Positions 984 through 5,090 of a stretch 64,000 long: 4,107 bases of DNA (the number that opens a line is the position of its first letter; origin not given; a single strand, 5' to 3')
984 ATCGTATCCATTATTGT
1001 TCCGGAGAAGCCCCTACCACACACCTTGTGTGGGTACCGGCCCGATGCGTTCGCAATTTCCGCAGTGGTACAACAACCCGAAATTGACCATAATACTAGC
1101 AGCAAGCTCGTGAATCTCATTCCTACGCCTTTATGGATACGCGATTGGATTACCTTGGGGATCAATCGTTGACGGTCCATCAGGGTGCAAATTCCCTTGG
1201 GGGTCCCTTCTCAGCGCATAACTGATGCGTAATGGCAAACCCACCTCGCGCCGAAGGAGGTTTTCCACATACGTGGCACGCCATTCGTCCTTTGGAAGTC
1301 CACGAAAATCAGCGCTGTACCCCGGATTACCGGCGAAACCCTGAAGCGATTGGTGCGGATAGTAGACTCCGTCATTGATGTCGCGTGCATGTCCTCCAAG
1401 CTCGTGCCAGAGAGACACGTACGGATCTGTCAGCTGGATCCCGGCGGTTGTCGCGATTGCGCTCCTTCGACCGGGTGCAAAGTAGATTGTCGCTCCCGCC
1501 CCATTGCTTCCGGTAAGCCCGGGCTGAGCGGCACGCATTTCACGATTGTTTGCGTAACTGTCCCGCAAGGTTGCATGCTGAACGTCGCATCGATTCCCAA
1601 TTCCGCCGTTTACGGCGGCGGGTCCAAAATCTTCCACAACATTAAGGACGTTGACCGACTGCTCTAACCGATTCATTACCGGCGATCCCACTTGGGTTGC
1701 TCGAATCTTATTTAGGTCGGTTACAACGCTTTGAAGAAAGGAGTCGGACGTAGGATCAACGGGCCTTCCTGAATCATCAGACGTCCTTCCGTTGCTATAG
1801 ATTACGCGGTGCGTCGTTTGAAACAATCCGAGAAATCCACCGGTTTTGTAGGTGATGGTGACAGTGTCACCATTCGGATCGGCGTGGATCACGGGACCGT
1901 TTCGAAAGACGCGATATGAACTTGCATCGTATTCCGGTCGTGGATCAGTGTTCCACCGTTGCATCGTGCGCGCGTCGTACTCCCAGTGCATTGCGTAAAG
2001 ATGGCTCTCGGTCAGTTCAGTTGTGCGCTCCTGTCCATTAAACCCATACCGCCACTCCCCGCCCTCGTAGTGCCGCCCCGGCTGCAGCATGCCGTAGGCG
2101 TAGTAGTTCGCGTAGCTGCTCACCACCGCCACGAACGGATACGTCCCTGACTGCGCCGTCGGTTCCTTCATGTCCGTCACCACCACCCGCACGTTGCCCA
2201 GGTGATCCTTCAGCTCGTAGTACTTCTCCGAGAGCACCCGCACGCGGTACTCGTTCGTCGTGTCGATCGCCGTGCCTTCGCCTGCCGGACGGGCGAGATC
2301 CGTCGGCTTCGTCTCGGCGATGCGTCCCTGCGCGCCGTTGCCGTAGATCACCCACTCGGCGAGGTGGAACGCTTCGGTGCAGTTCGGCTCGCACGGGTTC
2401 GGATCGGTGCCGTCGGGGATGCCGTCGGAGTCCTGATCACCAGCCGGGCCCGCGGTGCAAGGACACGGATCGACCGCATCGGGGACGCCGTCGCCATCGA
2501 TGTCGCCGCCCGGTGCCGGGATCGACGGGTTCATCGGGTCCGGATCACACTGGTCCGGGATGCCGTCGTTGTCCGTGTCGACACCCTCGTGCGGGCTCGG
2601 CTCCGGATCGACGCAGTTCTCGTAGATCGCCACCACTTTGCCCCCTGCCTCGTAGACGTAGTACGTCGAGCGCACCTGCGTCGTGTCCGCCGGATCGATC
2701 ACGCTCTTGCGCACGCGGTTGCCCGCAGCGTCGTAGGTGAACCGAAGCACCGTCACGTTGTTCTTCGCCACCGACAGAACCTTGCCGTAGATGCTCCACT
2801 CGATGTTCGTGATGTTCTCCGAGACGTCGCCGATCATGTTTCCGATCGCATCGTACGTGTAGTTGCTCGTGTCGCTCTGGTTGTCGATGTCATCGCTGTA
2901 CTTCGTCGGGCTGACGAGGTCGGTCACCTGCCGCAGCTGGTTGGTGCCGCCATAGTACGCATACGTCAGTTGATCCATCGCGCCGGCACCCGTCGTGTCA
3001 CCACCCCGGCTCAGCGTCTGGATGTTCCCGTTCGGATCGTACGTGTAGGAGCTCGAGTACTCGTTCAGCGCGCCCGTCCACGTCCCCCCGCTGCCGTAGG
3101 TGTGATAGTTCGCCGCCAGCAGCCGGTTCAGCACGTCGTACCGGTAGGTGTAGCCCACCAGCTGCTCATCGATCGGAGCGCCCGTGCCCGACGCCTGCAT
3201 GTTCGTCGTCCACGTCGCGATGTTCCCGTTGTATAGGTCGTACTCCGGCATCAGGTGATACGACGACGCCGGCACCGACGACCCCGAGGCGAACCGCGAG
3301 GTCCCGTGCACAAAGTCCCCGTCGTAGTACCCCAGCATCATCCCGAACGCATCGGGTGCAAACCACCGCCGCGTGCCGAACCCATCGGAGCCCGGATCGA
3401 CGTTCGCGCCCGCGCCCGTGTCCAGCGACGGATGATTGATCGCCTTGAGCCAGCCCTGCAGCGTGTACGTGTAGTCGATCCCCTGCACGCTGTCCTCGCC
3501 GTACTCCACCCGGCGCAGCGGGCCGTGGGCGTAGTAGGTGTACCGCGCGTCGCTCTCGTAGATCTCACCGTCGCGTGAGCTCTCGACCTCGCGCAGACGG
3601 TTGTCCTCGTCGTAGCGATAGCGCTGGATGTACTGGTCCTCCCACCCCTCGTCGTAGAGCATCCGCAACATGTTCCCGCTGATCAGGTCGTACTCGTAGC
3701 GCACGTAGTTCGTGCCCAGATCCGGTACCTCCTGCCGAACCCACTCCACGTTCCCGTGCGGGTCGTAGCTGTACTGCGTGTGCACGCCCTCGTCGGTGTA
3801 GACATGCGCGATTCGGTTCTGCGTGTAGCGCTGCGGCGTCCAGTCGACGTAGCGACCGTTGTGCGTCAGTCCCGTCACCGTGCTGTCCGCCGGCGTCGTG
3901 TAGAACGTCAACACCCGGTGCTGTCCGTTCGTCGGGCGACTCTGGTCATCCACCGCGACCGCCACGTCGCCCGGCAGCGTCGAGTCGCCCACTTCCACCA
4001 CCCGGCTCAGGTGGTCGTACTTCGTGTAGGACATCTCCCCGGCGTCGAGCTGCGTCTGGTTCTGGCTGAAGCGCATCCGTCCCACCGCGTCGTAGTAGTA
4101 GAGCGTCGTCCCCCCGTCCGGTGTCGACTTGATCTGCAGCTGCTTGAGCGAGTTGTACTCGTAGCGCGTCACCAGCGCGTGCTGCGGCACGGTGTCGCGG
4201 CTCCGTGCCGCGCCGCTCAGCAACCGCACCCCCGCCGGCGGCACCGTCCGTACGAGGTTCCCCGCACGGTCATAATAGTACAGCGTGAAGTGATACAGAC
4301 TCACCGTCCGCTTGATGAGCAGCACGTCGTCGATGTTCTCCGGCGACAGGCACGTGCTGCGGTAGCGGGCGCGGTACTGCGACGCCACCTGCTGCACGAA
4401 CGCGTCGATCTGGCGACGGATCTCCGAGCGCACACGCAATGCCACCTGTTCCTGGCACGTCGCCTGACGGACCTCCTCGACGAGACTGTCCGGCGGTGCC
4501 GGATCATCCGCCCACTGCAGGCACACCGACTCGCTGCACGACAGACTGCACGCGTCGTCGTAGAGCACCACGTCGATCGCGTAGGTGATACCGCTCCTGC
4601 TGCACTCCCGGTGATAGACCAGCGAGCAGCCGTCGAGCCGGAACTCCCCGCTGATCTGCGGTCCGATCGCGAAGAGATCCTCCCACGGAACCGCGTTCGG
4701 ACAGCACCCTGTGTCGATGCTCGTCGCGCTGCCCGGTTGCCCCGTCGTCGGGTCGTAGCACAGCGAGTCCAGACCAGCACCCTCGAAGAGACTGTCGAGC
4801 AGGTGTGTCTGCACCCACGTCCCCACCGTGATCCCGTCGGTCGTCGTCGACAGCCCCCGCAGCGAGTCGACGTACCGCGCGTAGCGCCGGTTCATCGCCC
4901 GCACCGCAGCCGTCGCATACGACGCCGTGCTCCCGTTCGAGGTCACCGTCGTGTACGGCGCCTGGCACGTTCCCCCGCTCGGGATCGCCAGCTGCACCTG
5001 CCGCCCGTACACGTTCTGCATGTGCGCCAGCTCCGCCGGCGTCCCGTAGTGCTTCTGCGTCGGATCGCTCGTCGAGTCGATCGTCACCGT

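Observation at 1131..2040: Rhs1 toxin tip has a zincin-like HExxH motif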

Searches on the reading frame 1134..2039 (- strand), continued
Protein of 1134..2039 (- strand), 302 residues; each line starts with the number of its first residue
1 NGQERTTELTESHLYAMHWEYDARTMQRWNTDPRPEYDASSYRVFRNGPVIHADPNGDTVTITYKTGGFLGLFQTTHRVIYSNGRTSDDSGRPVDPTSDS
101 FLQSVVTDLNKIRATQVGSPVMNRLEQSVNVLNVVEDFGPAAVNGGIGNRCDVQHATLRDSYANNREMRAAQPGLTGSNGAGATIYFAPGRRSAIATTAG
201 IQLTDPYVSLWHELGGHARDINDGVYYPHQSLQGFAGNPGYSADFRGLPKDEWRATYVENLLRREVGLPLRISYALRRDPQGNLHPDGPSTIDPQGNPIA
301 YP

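Call 64: find_encoding_contigs(protein=P0095, flank=2500, max_places=2)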
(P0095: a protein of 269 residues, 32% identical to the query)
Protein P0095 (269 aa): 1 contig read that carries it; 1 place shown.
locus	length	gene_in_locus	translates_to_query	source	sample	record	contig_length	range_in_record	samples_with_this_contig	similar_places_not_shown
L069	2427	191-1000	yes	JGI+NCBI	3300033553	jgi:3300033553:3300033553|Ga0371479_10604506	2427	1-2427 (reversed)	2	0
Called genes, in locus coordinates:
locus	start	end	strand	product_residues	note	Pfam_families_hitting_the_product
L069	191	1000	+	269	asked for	PF14891:Peptidase_M91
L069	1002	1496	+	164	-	-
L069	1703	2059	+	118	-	-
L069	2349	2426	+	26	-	?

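Call 65: find_encoding_contigs(protein=P0073, flank=2500, max_places=2)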
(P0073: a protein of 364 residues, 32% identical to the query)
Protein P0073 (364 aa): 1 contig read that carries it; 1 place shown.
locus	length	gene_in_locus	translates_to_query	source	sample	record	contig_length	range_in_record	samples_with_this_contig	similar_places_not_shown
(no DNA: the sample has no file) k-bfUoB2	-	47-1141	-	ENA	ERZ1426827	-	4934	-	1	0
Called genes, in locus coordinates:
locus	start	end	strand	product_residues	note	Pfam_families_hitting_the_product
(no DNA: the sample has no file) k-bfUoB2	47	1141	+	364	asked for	PF14891:Peptidase_M91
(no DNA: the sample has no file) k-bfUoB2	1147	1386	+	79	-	-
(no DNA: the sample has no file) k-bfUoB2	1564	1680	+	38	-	-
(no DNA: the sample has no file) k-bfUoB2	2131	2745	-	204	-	-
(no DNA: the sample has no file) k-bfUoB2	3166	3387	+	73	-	-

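Call 66: find_encoding_contigs(protein=P0089, flank=2500, max_places=2)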
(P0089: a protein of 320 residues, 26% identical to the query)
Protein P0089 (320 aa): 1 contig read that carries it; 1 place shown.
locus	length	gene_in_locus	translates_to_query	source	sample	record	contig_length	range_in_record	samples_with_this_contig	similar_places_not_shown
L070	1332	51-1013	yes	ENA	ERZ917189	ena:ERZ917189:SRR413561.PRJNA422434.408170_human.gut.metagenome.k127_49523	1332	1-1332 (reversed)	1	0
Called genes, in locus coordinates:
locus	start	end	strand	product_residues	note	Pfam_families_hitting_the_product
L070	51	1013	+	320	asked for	PF14891:Peptidase_M91 (weak)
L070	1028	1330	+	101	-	?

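Call 77: fold_search(model_id=the predicted structure, library=pdb)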
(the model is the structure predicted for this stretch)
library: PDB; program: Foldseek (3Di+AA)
matches with E <= 10: 214; with E <= 0.001: 41
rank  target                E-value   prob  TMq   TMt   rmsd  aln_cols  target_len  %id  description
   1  2w2d_A                7.5e-05  1.00  0.39  0.23  18.0       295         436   14  Crystal Structure of a Catalytically Active, Non-toxic Endopeptidase Derivative of Clostridium botulinum Toxin A (released 2009-03-24)
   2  3d3x_A                8.0e-05  1.00  0.40  0.26  18.4       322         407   12  Crystal structure of botulinum neurotoxin serotype E catalytic domain in complex with SNAP-25 substrate peptide (released 2008-07-08)
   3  7dvl_B                8.0e-05  1.00  0.37  0.24  18.3       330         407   13  Crystal Structure of the Catalytic Domain of Botulinum Neurotoxin Subtype A3 (released 2021-04-28)
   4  9gy5                  1.2e-04  1.00  0.37  0.27  12.9       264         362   12  Crystal structure of the catalytic domain from the BoNT-like toxin complex PG1 of Paeniclostridium ghonii (released 2025-10-15)
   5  7k7y_G                1.2e-04  1.00  0.37  0.13  18.0       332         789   12  Crystal structure of BoNT/E LC-HN domain in complex with VHH JLE-E9 (released 2020-10-14)
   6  7k7y_B                2.1e-04  1.00  0.40  0.14  18.0       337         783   12  Crystal structure of BoNT/E LC-HN domain in complex with VHH JLE-E9 (released 2020-10-14)
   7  4hev_B                2.3e-04  1.00  0.42  0.28  17.1       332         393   12  Clostridium Botulinum Serotype A Light Chain Inhibited By Adamantane Hydroxamate (released 2013-01-23)
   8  2g7k_B                2.6e-04  1.00  0.38  0.25  17.8       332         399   15  Structure of the Light Chain of Botulinum Neurotoxin, Serotype A Bound to small Molecule Inhibitors (released 2006-08-15)
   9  2w2d_C                2.7e-04  1.00  0.41  0.25  18.7       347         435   12  Crystal Structure of a Catalytically Active, Non-toxic Endopeptidase Derivative of Clostridium botulinum Toxin A (released 2009-03-24)
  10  3nf3_A                2.7e-04  1.00  0.40  0.27  17.1       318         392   14  Crystal structure of BoNT/A LC with JTH-NB-7239 peptide (released 2010-07-21)
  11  5v8r_A                2.9e-04  1.00  0.42  0.27  16.5       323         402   12  Small Molecule Inhibitor ABS-143 Bound to the Botulinum Neurotoxin Serotype A Light Chain (released 2017-07-26)
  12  3ffz_B                2.9e-04  0.99  0.39  0.09  18.2       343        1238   13  Domain organization in Clostridium butulinum neurotoxin type E is unique: Its implication in faster translocation (released 2008-12-16)
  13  7k7y_E                3.7e-04  1.00  0.40  0.14  18.2       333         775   12  Crystal structure of BoNT/E LC-HN domain in complex with VHH JLE-E9 (released 2020-10-14)
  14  1e1h_A                4.2e-04  1.00  0.39  0.41  11.4       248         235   14  Crystal Structure of recombinant Botulinum Neurotoxin Type A Light Chain, self-inhibiting Zn endopeptidase. (released 2003-06-19)
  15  7n18_A                4.2e-04  1.00  0.42  0.27  16.6       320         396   13  Clostridium botulinum Neurotoxin Serotype A Light Chain Inhibited by a Chiral Hydroxamic Acid (released 2022-07-06)
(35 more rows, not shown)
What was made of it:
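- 1134..1880 (-): Toxin domain of 249 aa, counted from DPNGD. It belongs to the M91 / NleD / Tox-HopH1 zincin family and has a BoNT-light-chain-like fold. Foldseek top 50 hits are all BoNT light chains (call 77).
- The fold match to BoNT light chains has probability about 1.0 (call 77).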

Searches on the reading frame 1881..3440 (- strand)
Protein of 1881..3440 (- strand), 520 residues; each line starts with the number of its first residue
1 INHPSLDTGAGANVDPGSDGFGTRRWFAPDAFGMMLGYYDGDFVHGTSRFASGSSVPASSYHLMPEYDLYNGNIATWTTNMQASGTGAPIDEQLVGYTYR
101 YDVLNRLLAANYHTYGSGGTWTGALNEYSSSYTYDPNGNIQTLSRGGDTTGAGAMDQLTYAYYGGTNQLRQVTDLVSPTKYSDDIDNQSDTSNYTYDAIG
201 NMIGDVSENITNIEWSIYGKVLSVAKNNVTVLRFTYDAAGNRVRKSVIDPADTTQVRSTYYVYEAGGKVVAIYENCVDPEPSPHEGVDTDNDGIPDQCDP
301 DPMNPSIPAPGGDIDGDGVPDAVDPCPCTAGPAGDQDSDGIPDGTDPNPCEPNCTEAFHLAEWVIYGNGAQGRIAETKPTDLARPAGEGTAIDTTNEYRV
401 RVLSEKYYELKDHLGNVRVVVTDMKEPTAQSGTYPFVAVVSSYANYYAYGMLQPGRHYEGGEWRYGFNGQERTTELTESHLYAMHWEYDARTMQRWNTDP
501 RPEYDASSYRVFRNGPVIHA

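Call 59: search_protein_families(library=pfam, proteins=[window:1881-3440:-], max_evalue=1)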
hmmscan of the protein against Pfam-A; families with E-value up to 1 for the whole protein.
window:1881-3440:- (520 aa): 2 families
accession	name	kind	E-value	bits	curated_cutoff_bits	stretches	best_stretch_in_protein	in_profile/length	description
PF02412.23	TSP_3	-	0.0028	17.7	25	1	313-331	15-33/36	Thrombospondin type 3 repeat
PF05593.20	RHS_repeat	-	0.011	16.6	22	1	230-253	16-37/38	RHS Repeat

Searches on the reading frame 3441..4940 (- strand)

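Call 59: search_protein_families(library=pfam, proteins=[window:3441-4940:-], max_evalue=1)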
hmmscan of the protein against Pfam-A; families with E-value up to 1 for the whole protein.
window:3441-4940:- (500 aa): 1 family
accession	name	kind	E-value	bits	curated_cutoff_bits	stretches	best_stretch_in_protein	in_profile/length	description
PF05593.20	RHS_repeat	-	0.00032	21.5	22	2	375-398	5-28/38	RHS Repeat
